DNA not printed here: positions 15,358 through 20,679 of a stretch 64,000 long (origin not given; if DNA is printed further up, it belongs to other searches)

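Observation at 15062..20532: Trypanosomatid-style receptor adenylate cyclase (PBP-like ectodomain - 1 TM - cyclase) in an intron-containing AT-rich genome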

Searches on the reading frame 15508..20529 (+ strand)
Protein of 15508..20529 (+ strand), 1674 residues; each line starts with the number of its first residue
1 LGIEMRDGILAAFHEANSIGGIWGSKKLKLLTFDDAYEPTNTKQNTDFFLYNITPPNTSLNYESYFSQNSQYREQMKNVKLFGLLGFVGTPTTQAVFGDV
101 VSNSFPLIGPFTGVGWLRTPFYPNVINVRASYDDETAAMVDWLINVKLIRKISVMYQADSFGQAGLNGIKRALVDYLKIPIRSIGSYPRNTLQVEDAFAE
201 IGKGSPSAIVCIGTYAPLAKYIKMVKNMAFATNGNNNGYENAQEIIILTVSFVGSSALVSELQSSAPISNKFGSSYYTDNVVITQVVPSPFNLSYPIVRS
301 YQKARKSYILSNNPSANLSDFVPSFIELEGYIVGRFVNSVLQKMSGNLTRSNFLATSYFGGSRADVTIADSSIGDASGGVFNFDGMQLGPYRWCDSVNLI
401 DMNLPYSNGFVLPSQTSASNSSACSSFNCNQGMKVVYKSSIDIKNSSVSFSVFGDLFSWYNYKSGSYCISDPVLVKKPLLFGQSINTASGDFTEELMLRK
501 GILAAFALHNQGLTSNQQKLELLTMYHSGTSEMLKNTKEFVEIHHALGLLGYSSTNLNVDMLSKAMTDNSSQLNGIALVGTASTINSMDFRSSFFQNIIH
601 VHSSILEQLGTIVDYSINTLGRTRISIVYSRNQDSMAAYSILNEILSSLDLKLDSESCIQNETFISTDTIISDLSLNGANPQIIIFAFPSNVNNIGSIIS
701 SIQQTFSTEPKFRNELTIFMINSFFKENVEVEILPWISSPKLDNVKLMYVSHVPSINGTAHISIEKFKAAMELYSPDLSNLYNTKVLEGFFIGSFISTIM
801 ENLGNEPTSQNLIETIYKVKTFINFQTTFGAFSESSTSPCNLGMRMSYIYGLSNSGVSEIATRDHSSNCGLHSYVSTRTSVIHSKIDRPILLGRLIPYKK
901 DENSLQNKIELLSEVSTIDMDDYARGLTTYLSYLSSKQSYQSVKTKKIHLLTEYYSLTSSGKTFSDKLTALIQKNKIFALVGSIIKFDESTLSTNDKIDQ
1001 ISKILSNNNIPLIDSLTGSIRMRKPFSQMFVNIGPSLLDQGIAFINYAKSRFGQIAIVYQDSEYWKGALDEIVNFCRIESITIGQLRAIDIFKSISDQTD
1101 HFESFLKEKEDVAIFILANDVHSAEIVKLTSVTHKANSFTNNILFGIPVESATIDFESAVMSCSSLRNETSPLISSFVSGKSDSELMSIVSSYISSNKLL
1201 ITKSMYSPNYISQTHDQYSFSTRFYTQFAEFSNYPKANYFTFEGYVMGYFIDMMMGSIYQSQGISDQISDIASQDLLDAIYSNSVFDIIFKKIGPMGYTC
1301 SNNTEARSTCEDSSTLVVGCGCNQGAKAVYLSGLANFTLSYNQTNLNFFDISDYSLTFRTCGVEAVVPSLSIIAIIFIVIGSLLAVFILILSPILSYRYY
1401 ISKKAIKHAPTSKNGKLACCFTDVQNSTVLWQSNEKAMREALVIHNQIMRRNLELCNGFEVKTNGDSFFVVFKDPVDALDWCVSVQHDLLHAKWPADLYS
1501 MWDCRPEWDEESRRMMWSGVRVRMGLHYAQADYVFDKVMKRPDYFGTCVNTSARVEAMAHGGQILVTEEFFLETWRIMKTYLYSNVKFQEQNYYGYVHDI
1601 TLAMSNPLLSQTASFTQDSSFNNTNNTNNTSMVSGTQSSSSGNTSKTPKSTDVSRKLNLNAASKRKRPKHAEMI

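Call 3: search_protein_families(library=pfam, proteins=[window:15508-20529:+], max_evalue=0.1)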
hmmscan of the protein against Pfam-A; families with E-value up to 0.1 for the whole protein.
window:15508-20529:+ (1674 aa): 4 families
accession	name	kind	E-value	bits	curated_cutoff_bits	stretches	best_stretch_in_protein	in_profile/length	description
PF13458.12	Peripla_BP_6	-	1.4e-17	64.9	31.7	1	71-223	60-208/343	Periplasmic binding protein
PF00211.25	Guanylate_cyc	-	8.4e-16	58.5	21.9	1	1415-1569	7-150/183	Adenylate and Guanylate cyclase catalytic domain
PF01094.35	ANF_receptor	-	4.9e-07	29.5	25.4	1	977-1117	51-184/353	Receptor family ligand binding region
PF25493.1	Peripla_BP_A-cyclase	-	0.081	12.4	27.2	1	782-838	274-329/373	Adenylate cyclase, periplasmic binding protein-like domain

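Call 6: find_homologous_proteins(query=window:15508-20529:+)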
Query window:15508-20529:+ (1674 aa): 23 proteins with E <= 0.001 among 8000 candidates.
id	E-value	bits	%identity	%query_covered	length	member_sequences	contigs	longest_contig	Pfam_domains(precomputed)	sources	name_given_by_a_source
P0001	0.0e+0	1418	50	84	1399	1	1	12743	PF25493.2,PF13458.13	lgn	-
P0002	0.0e+0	1217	42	93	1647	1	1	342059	PF01094.35,PF00211.26,PF13458.13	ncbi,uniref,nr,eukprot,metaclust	ncbi:predicted protein [Naegleria gruberi]|uniref:Predicted protein n=1 Tax=Naegleria gruberi TaxID=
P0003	0.0e+0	1188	41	96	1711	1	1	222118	PF00211.26,PF13458.13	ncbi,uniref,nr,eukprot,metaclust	ncbi:predicted protein [Naegleria gruberi]|uniref:Predicted protein n=1 Tax=Naegleria gruberi TaxID=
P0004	0.0e+0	1134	38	95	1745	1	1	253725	PF25493.2,PF00211.26,PF13458.13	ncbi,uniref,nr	ncbi:hypothetical protein C9374_011605 [Naegleria lovaniensis]|uniref:Guanylate cyclase domain-conta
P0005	0.0e+0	1116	40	96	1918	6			PF00211.26,PF13458.13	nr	nr:unnamed protein product [Naegleria fowleri]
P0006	2.6e-190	653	40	21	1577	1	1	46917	PF25495.1,PF01094.35,PF25493.2,PF00211.26,PF13458.13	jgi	jgi:adenylate cyclase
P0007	2.2e-91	325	26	52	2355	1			PF01094.35,PF00003.29,PF13458.13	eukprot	eukprot:g62502.t1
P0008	2.2e-75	272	28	51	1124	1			PF01094.35,PF00003.29,PF25493.2,PF13458.13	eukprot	eukprot:TRINITY_DN3733_c0_g1_i2.p1 TRINITY_DN3733_c0_g1~~TRINITY_DN3733_c0_g1_i2.p1 ORF type:complet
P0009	2.6e-64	236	27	52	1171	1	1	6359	PF01094.35,PF00003.29,PF25493.2,PF13458.13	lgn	-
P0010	5.2e-60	221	27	41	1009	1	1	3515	PF01094.35,PF25493.2,PF13433.13,PF13458.13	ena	-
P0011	6.3e-60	221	27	53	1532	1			PF25495.1,PF01094.35,PF13458.13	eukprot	eukprot:Opistho-2@24683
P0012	4.3e-57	212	27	50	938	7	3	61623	PF01094.35,PF13433.13,PF13458.13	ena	-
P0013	9.5e-46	174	29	30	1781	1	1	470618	PF07699.20,PF13458.13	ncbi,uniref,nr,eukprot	ncbi:ABC transporter substrate-binding protein [Carpediemonas membranifera]|uniref:ABC transporter s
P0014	4.3e-39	152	32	22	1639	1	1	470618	PF07699.20,PF13458.13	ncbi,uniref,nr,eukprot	ncbi:ABC transporter substrate-binding protein [Carpediemonas membranifera]|uniref:ABC transporter s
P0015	1.3e-37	147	25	49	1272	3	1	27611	PF01094.35,PF00003.29,PF13458.13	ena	-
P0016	3.8e-36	142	28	39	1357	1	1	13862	PF01094.35,PF00003.29,PF13458.13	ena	-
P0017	3.1e-34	136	42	10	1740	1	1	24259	PF24048.2,PF23598.2,PF14580.13,PF25019.1,PF00560.40,PF12799.14,PF00211.26,PF13855.13,PF23211.1,PF00481.27,PF23010.3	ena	-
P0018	1.9e-29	120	32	25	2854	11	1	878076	PF07714.24,PF00069.32,PF00211.26,PF13458.13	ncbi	ncbi:guanylate cyclase [Pseudoscourfieldia marina]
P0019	6.7e-27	112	38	10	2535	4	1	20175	PF23598.2,PF00560.40,PF12799.14,PF00211.26,PF13855.13,PF00481.27,PF23010.3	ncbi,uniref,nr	ncbi:cysteinyl-tRNA synthetase [Coemansia thaxteri]|uniref:Adenylate cyclase n=1 Tax=Coemansia thaxt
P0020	2.5e-24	103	38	10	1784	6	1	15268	PF23598.2,PF00560.40,PF12799.14,PF00211.26,PF13855.13,PF23211.1,PF00481.27,PF23010.3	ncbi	ncbi:cysteinyl-tRNA synthetase, partial [Entomortierella chlamydospora]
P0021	1.0e-20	91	31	22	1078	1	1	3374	PF01094.35,PF02494.23,PF13458.13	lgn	-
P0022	9.1e-16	75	32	18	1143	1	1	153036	PF02518.32,PF13458.13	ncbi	ncbi:MAG: ABC transporter substrate-binding protein [Myxococcota bacterium]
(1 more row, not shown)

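Call 8: search_solved_structures(query=window:15508-20529:+, max_evalue=0.01, show_alignments=3)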
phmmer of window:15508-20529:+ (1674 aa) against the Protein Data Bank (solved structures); distinct sequences matched with E-value up to 0.01: 8.
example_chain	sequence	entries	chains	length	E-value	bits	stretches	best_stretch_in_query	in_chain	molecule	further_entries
4kv7_A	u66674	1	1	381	3.2e-33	117.6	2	81-356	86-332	Probable leucine/isoleucine/valine-binding protein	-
1fx4_A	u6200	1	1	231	1.7e-22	82.1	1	1409-1572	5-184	RECEPTOR-TYPE ADENYLATE CYCLASE GRESAG 4.3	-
1fx2_A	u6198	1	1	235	5.1e-22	80.5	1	1409-1572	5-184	RECEPTOR-TYPE ADENYLATE CYCLASE GRESAG 4.1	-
3lop_A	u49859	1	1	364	1.2e-13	52.7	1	82-225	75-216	Substrate binding periplasmic protein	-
4wp3_A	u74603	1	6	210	4e-06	27.8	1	1411-1568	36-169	Ma1120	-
4wp8_A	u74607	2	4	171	1.9e-05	25.6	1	1415-1568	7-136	Ma1120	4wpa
4wp9_A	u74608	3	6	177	2.1e-05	25.4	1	1415-1568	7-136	Ma1120 | Cyclase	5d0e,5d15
5d0g_A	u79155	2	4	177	0.0034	18.1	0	1415-1568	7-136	Cyclase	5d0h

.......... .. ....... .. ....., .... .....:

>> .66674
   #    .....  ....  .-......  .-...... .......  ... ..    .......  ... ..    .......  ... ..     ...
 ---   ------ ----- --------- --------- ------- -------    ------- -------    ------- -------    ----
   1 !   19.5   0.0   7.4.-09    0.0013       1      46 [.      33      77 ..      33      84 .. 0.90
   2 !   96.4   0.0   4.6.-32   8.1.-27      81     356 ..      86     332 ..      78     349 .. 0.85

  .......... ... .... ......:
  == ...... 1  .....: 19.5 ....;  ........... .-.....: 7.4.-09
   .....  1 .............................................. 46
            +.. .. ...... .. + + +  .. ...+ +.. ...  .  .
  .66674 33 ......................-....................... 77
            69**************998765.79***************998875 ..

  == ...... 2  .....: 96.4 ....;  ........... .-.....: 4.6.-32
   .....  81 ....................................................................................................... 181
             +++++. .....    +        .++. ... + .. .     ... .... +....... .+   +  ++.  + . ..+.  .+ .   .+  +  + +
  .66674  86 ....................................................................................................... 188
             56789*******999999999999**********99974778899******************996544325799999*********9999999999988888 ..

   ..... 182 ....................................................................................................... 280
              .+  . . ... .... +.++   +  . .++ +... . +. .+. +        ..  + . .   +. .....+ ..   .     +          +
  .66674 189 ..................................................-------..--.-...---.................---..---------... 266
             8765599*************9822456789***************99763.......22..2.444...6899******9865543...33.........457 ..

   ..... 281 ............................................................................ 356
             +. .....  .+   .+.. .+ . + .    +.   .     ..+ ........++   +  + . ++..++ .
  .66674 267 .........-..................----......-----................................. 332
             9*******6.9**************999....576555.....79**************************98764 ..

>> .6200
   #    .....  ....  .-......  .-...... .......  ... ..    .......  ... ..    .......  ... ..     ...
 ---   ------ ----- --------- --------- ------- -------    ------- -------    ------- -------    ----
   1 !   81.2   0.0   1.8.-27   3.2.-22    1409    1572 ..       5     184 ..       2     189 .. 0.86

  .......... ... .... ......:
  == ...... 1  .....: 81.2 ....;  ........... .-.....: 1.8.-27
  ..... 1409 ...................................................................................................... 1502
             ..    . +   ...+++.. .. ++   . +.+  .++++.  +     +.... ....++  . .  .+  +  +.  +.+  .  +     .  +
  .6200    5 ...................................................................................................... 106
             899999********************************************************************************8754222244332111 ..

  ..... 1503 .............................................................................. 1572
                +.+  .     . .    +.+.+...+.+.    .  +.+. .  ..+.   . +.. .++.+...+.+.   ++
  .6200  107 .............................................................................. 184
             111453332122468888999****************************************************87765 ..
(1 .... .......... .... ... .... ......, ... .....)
